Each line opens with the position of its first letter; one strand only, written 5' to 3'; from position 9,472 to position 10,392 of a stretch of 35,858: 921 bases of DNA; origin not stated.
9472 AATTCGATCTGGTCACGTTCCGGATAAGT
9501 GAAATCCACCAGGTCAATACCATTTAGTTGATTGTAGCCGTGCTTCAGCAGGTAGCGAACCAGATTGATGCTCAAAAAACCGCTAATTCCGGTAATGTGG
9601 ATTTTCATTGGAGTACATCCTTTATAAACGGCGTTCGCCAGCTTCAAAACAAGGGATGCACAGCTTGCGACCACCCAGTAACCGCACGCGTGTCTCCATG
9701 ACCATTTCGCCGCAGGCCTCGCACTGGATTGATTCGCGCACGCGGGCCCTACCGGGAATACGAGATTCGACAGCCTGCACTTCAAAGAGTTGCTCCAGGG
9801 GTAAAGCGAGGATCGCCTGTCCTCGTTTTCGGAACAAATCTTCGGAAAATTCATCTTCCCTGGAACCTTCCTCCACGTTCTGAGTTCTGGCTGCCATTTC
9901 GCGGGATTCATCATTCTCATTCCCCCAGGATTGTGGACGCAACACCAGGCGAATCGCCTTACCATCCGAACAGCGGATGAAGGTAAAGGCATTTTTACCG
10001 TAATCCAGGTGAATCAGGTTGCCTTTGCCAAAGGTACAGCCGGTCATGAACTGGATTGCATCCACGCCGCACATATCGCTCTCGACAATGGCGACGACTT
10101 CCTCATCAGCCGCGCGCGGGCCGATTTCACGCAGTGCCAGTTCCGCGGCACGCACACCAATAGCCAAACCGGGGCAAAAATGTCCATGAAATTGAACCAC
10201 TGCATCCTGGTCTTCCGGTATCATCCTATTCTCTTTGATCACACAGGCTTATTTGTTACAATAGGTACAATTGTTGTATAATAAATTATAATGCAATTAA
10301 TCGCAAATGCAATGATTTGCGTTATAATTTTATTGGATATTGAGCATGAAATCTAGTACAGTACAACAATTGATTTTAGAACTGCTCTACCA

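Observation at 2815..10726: Fur-controlled metal/corrinoid-type ABC importer operon with unusual companions (FwdE-like, TsaA-like, epimerase, O-methyltransferase, Zn-ribbon HTH)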

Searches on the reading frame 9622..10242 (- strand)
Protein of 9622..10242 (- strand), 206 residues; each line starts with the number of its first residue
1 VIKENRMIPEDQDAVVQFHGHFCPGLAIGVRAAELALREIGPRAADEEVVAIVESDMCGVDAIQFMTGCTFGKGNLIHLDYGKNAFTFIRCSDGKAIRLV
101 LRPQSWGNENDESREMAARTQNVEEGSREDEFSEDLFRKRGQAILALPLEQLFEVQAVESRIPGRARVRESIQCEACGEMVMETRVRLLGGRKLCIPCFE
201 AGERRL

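Call 4: search_protein_families(library=pfam, proteins=[window:9622-10242:-], max_evalue=0.01)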
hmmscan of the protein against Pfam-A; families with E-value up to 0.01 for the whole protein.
window:9622-10242:- (206 aa): 2 families
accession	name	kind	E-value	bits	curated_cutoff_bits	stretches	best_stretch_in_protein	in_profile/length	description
PF02663.19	FmdE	-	3.4e-43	147.3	22.9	1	18-154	1-133/133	FmdE, Molybdenum formylmethanofuran dehydrogenase operon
PF01258.23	zf-dskA_traR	-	1.3e-09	38.3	24.9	1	172-201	5-33/36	Prokaryotic dksA/traR C4-type zinc finger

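Call 5: search_protein_families(library=ncbifam, proteins=[window:9622-10242:-], max_evalue=0.01)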
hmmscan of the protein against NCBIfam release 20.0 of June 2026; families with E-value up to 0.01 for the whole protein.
window:9622-10242:- (206 aa): 3 families
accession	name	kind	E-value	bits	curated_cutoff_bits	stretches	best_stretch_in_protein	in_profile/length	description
NF008243.0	PRK11019.1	equivalog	0.0013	19.1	96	1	168-202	33-67/88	DksA/TraR family C4-type zinc finger protein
NF010268.0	PRK13715.1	equivalog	0.0019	18.2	108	1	173-204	36-67/73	conjugal transfer protein TraR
TIGR02419.1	C4_traR_proteo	subfamily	0.0024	18.4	59.7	1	158-201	18-62/64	phage/conjugal plasmid C-4 type zinc finger protein, TraR family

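Call 11: find_encoding_contigs(protein=window:9622-10242:-, flank=10000, max_places=6)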
Protein window:9622-10242:- (206 aa): no gene with exactly this product is on record in the collection.

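Call 12: find_homologous_proteins(query=window:9622-10242:-, max_evalue=0.00001)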
Query window:9622-10242:- (206 aa): 4575 proteins with E <= 0.00001 among 5276 candidates; the best 120 are listed.
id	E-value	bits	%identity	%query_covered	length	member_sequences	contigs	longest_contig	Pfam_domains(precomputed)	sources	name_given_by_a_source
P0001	3.6e-128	443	100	97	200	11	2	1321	PF01258.24,PF02663.20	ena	-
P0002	2.8e-102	358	80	97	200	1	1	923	PF01258.24,PF02663.20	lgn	-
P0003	2.1e-99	349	80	97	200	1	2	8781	PF01258.24,PF02663.20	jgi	jgi:formylmethanofuran dehydrogenase subunit E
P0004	3.9e-99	348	80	97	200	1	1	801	PF01258.24,PF02663.20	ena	-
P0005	4.5e-99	348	78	97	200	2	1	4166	PF01258.24,PF02663.20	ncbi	-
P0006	8.4e-98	344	80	97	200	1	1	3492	PF01258.24,PF02663.20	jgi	jgi:formylmethanofuran dehydrogenase subunit E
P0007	5.3e-97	341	80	97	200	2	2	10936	PF01258.24,PF02663.20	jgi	-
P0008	5.7e-97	341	78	97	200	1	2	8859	PF01258.24,PF02663.20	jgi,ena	jgi:formylmethanofuran dehydrogenase subunit E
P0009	9.7e-97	340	78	97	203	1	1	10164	PF01258.24,PF02663.20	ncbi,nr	ncbi:MAG: TraR/DksA C4-type zinc finger protein [Anaerolineales bacterium]|nr:TraR/DksA C4-type zinc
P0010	1.1e-96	340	79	96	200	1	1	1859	PF01258.24,PF02663.20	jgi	jgi:formylmethanofuran dehydrogenase subunit E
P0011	1.7e-96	340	77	97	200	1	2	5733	PF01258.24,PF02663.20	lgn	-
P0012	3.1e-96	339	78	97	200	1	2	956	PF01258.24,PF02663.20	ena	-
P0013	4.6e-95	335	78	97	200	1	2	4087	PF01258.24,PF02663.20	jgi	jgi:formylmethanofuran dehydrogenase subunit E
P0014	1.4e-94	333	77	97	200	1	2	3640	PF01258.24,PF02663.20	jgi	jgi:formylmethanofuran dehydrogenase subunit E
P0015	1.9e-94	333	76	97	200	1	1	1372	PF01258.24,PF02663.20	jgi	-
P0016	2.9e-94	332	78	97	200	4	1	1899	PF01258.24,PF02663.20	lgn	-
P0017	1.7e-93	330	76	97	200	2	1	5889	PF01258.24,PF02663.20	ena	-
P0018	5.0e-93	328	75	97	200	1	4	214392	PF01258.24,PF02663.20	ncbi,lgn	-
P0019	5.5e-93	328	77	97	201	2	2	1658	PF01258.24,PF02663.20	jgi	jgi:formylmethanofuran dehydrogenase subunit E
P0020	1.8e-92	326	76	97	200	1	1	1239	PF01258.24,PF02663.20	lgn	-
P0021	2.6e-92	326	76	97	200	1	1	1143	PF01258.24,PF02663.20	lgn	-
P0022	6.6e-92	325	74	97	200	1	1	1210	PF01258.24,PF02663.20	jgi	jgi:formylmethanofuran dehydrogenase subunit E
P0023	8.3e-91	321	75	94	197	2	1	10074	PF01258.24,PF02663.20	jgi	-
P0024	1.7e-90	320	75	94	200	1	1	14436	PF01258.24,PF02663.20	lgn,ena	-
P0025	1.9e-90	320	72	97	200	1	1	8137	PF01258.24,PF02663.20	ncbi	-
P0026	2.1e-89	316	71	97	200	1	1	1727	PF01258.24,PF02663.20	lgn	-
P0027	1.1e-86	307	72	94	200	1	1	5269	PF01258.24,PF02663.20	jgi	jgi:formylmethanofuran dehydrogenase subunit E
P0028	1.3e-85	304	70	95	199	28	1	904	PF01258.24,PF02663.20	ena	-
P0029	1.3e-85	304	70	97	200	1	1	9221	PF01258.24,PF02663.20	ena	-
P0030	2.1e-84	300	69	95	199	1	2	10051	PF01258.24,PF02663.20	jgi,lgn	jgi:formylmethanofuran dehydrogenase subunit E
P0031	2.4e-82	293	65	98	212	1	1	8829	PF01258.24,PF02663.20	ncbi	-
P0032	7.0e-82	292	72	92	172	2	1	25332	PF01258.24,PF02663.20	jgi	-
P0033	2.5e-81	290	66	97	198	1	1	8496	PF01258.24,PF02663.20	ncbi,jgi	-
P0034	4.1e-81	289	69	94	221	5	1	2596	PF01258.24,PF02663.20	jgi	jgi:formylmethanofuran dehydrogenase subunit E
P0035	1.6e-79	284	64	96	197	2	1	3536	PF01258.24,PF02663.20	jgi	jgi:formylmethanofuran dehydrogenase subunit E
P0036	4.3e-79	283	63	97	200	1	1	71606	PF01258.24,PF02663.20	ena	-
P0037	7.1e-79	282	67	92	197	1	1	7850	PF01258.24,PF02663.20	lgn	-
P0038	9.4e-79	282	68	95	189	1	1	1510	PF01258.24,PF02663.20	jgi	jgi:formylmethanofuran dehydrogenase subunit E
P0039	2.9e-78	280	65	94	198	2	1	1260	PF01258.24,PF02663.20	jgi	-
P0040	3.5e-78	280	63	95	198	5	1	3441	PF01258.24,PF02663.20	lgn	-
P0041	9.8e-78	278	76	83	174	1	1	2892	PF01258.24,PF02663.20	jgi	jgi:formylmethanofuran dehydrogenase subunit E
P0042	2.8e-76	273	63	97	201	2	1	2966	PF01258.24,PF02663.20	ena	-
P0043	4.6e-76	273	67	94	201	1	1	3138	PF01258.24,PF02663.20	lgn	-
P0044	7.8e-76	272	62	97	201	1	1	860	PF01258.24,PF02663.20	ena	-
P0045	2.0e-75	271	64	97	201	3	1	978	PF01258.24,PF02663.20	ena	-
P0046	2.8e-75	270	61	94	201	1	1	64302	PF01258.24,PF02663.20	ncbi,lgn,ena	-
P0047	3.2e-75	270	63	95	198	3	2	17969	PF01258.24,PF02663.20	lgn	-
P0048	5.7e-75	269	63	95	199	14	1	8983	PF01258.24,PF02663.20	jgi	-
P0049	7.4e-75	269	62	95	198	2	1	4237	PF01258.24,PF02663.20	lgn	-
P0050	1.4e-74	268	62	95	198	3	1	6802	PF01258.24,PF02663.20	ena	-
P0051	1.6e-74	268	62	95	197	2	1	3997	PF01258.24,PF02663.20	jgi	-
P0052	1.7e-74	268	61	95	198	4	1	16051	PF01258.24,PF02663.20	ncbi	-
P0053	1.7e-74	268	63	97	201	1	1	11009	PF01258.24,PF02663.20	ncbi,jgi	-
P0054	3.7e-74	267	61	98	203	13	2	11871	PF01258.24,PF02663.20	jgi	jgi:formylmethanofuran dehydrogenase subunit E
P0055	4.8e-74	266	60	95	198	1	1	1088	PF01258.24,PF02663.20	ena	-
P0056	5.3e-74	266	63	95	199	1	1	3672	PF01258.24,PF02663.20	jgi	jgi:formylmethanofuran dehydrogenase subunit E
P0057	1.7e-73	264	61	95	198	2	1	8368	PF01258.24,PF02663.20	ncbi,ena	-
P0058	1.9e-73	264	63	92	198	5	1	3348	PF01258.24,PF02663.20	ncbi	-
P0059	2.1e-73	264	62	95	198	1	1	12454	PF01258.24,PF02663.20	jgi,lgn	jgi:formylmethanofuran dehydrogenase subunit E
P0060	2.6e-73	264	61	95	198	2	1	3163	PF01258.24,PF02663.20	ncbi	-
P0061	3.1e-73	264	63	95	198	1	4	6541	PF01258.24,PF02663.20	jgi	jgi:formylmethanofuran dehydrogenase subunit E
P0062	3.9e-73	263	63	95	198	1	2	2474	PF01258.24,PF02663.20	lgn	-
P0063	4.5e-73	263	60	96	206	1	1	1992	PF01258.24,PF02663.20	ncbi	-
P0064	4.8e-73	263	60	93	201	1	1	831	PF01258.24,PF02663.20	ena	-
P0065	7.9e-73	262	61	95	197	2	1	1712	PF01258.24,PF02663.20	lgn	-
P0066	9.9e-73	262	64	92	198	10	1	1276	PF01258.24,PF02663.20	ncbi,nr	ncbi:MAG: FmdE family protein [Anaerolineae bacterium]|nr:FmdE family protein [Anaerolineae bacteriu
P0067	1.2e-72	262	60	95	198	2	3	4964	PF01258.24,PF02663.20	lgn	-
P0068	1.4e-72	261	60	95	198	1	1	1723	PF01258.24,PF02663.20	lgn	-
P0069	1.5e-72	261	60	95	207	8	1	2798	PF01258.24,PF02663.20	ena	-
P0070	1.7e-72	261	61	95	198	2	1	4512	PF01258.24,PF02663.20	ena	-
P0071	2.0e-72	261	62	95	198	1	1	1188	PF01258.24,PF02663.20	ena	-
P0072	2.1e-72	261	61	92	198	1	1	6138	PF01258.24,PF02663.20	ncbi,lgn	-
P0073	2.5e-72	261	62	92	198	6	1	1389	PF01258.24,PF02663.20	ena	-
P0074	3.2e-72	260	61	95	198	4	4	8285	PF01258.24,PF02663.20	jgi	-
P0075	4.5e-72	260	58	94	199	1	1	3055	PF01258.24,PF02663.20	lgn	-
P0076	6.5e-72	259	60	95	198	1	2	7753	PF01258.24,PF02663.20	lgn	-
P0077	7.8e-72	259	59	100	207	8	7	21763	PF01258.24,PF02663.20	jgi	jgi:formylmethanofuran dehydrogenase subunit E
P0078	1.1e-71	258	61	95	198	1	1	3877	PF01258.24,PF02663.20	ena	-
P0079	1.2e-71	258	60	95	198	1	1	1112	PF01258.24,PF02663.20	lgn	-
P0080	1.3e-71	258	58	93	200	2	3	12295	PF01258.24,PF02663.20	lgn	-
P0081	1.6e-71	258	61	93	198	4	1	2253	PF01258.24,PF02663.20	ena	-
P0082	1.8e-71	258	59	96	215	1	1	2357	PF01258.24,PF02663.20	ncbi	-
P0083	2.1e-71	258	62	95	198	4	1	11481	PF01258.24,PF02663.20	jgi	-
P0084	2.2e-71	258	60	95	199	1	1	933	PF01258.24,PF02663.20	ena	-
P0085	2.9e-71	257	60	95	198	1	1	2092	PF01258.24,PF02663.20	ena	-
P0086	4.1e-71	257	60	95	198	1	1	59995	PF01258.24,PF02663.20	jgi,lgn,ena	-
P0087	5.4e-71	256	60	93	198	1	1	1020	PF01258.24,PF02663.20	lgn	-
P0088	6.1e-71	256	60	95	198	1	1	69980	PF01258.24,PF02663.20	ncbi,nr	ncbi:MAG: TraR/DksA C4-type zinc finger protein [Anaerolineae bacterium]|nr:TraR/DksA C4-type zinc f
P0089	7.6e-71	256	58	94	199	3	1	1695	PF01258.24,PF02663.20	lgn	-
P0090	9.4e-71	255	61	95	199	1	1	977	PF01258.24,PF02663.20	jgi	jgi:formylmethanofuran dehydrogenase subunit E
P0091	1.1e-70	255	62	92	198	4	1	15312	PF01258.24,PF02663.20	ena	-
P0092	1.2e-70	255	60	92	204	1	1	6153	PF01258.24,PF02663.20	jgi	jgi:formylmethanofuran dehydrogenase subunit E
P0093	1.2e-70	255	60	95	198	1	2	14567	PF01258.24,PF02663.20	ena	-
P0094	1.6e-70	255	58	96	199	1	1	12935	PF01258.24,PF02663.20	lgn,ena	-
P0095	1.9e-70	254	58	93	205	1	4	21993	PF01258.24,PF02663.20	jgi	jgi:formylmethanofuran dehydrogenase subunit E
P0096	1.9e-70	254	61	95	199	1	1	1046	PF01258.24,PF02663.20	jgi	jgi:formylmethanofuran dehydrogenase subunit E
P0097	2.1e-70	254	58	93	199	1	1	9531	PF01258.24,PF02663.20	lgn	-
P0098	2.2e-70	254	62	90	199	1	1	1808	PF01258.24,PF02663.20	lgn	-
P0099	2.5e-70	254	62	95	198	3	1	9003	PF01258.24,PF02663.20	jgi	-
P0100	2.6e-70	254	56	100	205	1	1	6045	PF01258.24,PF02663.20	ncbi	ncbi:MAG: FmdE family protein [Chloroflexota bacterium]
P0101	2.7e-70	254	59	92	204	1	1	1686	PF01258.24,PF02663.20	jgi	jgi:formylmethanofuran dehydrogenase subunit E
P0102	3.2e-70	254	61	94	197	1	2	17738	PF01258.24,PF02663.20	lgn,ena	-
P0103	3.4e-70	254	57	92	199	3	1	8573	PF01258.24,PF02663.20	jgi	-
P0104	4.1e-70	253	60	95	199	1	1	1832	PF01258.24,PF02663.20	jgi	jgi:formylmethanofuran dehydrogenase subunit E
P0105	4.4e-70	253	57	98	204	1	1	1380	PF01258.24,PF02663.20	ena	-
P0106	5.1e-70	253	58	94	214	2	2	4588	PF01258.24,PF02663.20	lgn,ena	-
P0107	5.2e-70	253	58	93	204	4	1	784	PF01258.24,PF02663.20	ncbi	-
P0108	5.9e-70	253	61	95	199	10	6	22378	PF01258.24,PF02663.20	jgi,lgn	jgi:formylmethanofuran dehydrogenase subunit E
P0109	6.6e-70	253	59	95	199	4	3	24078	PF01258.24,PF02663.20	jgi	jgi:formylmethanofuran dehydrogenase subunit E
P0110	6.8e-70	253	59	96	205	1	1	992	PF01258.24,PF02663.20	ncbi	-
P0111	7.0e-70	253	57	97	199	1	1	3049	PF01258.24,PF02663.20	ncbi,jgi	jgi:formylmethanofuran dehydrogenase subunit E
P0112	9.9e-70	252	59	92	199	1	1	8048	PF01258.24,PF02663.20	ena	-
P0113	1.0e-69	252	58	93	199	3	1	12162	PF01258.24,PF02663.20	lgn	-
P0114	1.2e-69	252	58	91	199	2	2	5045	PF01258.24,PF02663.20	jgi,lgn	-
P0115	1.3e-69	252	59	95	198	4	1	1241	PF01258.24,PF02663.20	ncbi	-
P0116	1.7e-69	251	61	93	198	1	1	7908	PF01258.24,PF02663.20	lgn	-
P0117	1.7e-69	251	56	99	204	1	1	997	PF01258.24,PF02663.20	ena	-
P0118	1.7e-69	251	59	93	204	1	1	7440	PF01258.24,PF02663.20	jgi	jgi:formylmethanofuran dehydrogenase subunit E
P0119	1.7e-69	251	56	99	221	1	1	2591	PF01258.24,PF02663.20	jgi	-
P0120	1.8e-69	251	58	91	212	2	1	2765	PF01258.24,PF02663.20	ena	-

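Call 13: find_encoding_contigs(protein=P0018, flank=10000, max_places=2)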
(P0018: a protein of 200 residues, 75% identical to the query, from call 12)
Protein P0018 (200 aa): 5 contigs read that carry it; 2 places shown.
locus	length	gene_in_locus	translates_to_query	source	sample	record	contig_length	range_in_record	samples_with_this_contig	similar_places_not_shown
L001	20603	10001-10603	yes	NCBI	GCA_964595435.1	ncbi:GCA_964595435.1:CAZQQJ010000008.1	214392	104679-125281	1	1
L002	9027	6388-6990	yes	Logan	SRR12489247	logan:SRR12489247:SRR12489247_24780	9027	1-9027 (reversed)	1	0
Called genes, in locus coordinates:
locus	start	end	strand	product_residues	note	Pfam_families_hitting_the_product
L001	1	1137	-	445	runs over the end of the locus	PF01946:Thi4 (weak), PF01266:DAO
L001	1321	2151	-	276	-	-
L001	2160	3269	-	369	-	PF01210:NAD_Gly3P_dh_N (faint), PF02317:Octopine_DH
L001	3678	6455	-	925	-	PF17957:Big_7 (weak)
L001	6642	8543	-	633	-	PF02837:Glyco_hydro_2_N, PF22666:Glyco_hydro_2_N2 (weak), PF00703:Glyco_hydro_2, PF02836:Glyco_hydro_2_C (weak)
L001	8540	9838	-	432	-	PF07690:MFS_1, PF13347:MFS_2 (weak), PF07690:MFS_1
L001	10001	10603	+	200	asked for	PF02663:FmdE, PF01258:zf-dskA_traR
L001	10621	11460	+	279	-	PF13489:Methyltransf_23, PF00398:RrnaAD, PF13847:Methyltransf_31 (weak), PF08241:Methyltransf_11, PF08242:Methyltransf_12, PF13649:Methyltransf_25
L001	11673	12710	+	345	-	PF01073:3Beta_HSD, PF01370:Epimerase, PF04321:RmlD_sub_bind, PF13460:NAD_binding_10, PF16363:GDP_Man_Dehyd, PF02719:Polysacc_synt_2 (weak), PF07993:NAD_binding_4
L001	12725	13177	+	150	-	PF01980:TrmO_N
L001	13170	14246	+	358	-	PF01032:FecCD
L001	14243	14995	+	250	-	PF00005:ABC_tran, PF13304:AAA_21 (faint)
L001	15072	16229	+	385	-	PF01497:Peripla_BP_2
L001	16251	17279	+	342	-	PF08100:Dimerisation, PF00891:Methyltransf_2, PF13489:Methyltransf_23 (weak)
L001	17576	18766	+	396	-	PF00990:GGDEF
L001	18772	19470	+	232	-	PF00072:Response_reg, PF00486:Trans_reg_C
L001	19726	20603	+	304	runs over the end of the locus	PF00486:Trans_reg_C (weak), PF03704:BTAD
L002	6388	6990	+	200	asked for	PF02663:FmdE, PF01258:zf-dskA_traR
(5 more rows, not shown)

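Call 14: find_encoding_contigs(protein=P0036, flank=10000, max_places=2)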
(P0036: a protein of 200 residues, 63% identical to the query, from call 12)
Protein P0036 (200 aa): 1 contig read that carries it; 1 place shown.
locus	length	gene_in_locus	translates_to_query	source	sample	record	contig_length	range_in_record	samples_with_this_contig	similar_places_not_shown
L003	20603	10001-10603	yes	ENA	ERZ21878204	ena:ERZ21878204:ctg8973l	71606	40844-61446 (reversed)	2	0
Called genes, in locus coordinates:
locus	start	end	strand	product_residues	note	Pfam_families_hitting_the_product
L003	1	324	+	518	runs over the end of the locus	PF07603:Lcl_C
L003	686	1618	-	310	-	PF03734:YkuD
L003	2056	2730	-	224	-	PF07264:EI24 (faint), PF13197:DUF4013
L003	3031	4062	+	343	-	-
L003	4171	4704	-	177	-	PF13302:Acetyltransf_3, PF00583:Acetyltransf_1 (weak)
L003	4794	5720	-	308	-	PF04227:Indigoidine_A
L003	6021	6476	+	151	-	PF00359:PTS_EIIA_2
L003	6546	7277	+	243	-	PF01209:Ubie_methyltran, PF13489:Methyltransf_23, PF13847:Methyltransf_31, PF08241:Methyltransf_11, PF08242:Methyltransf_12 (weak), PF13649:Methyltransf_25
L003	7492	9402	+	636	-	PF05729:NACHT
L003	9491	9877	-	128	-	PF01475:FUR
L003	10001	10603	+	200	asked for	PF02663:FmdE, PF01258:zf-dskA_traR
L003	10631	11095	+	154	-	PF01980:TrmO_N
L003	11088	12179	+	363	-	PF01032:FecCD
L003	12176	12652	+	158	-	PF00005:ABC_tran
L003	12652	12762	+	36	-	-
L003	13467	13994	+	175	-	-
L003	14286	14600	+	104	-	PF08100:Dimerisation (weak)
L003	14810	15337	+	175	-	PF00891:Methyltransf_2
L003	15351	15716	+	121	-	-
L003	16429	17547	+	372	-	PF04143:Sulf_transp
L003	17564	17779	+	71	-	PF01206:TusA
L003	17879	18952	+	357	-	PF00155:Aminotran_1_2, PF00266:Aminotran_5, PF01212:Beta_elim_lyase, PF01041:DegT_DnrJ_EryC1, PF01053:Cys_Met_Meta_PP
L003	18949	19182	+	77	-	PF11823:Se_S_carrier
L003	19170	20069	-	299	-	PF00781:DAGK_cat, PF01513:NAD_kinase, PF19279:YegS_C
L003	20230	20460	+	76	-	-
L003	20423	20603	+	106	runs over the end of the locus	-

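Call 15: find_encoding_contigs(protein=P0088, flank=10000, max_places=2)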
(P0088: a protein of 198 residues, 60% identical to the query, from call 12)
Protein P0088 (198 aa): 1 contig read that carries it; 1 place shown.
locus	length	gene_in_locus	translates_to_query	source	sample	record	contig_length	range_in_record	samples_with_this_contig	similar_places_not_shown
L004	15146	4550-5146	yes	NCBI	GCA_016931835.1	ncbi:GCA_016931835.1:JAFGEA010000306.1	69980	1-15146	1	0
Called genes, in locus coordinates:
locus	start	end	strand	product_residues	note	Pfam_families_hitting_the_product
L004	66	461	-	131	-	PF20599:DUF6796 (faint)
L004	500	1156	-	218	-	PF04140:ICMT (weak), PF04191:PEMT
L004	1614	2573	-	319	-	PF01325:Fe_dep_repress, PF02742:Fe_dep_repr_C, PF04023:FeoA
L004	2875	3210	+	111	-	PF03551:PadR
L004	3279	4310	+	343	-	-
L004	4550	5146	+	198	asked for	PF02663:FmdE, PF01258:zf-dskA_traR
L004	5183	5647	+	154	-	PF01980:TrmO_N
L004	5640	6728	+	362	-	PF01032:FecCD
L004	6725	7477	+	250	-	PF00005:ABC_tran, PF02463:SMC_N (weak), PF13304:AAA_21 (faint)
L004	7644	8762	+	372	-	PF01497:Peripla_BP_2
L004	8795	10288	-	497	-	PF00672:HAMP, PF00512:HisKA, PF02518:HATPase_c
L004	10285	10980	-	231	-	PF00072:Response_reg, PF00486:Trans_reg_C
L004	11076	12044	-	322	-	PF10925:DUF2680 (faint)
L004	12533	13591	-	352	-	PF01370:Epimerase, PF02719:Polysacc_synt_2, PF04321:RmlD_sub_bind, PF01073:3Beta_HSD, PF13460:NAD_binding_10, PF16363:GDP_Man_Dehyd, PF07993:NAD_binding_4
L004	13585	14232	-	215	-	PF03308:MeaB (faint), PF02492:cobW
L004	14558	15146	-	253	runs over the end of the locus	PF01478:Peptidase_A24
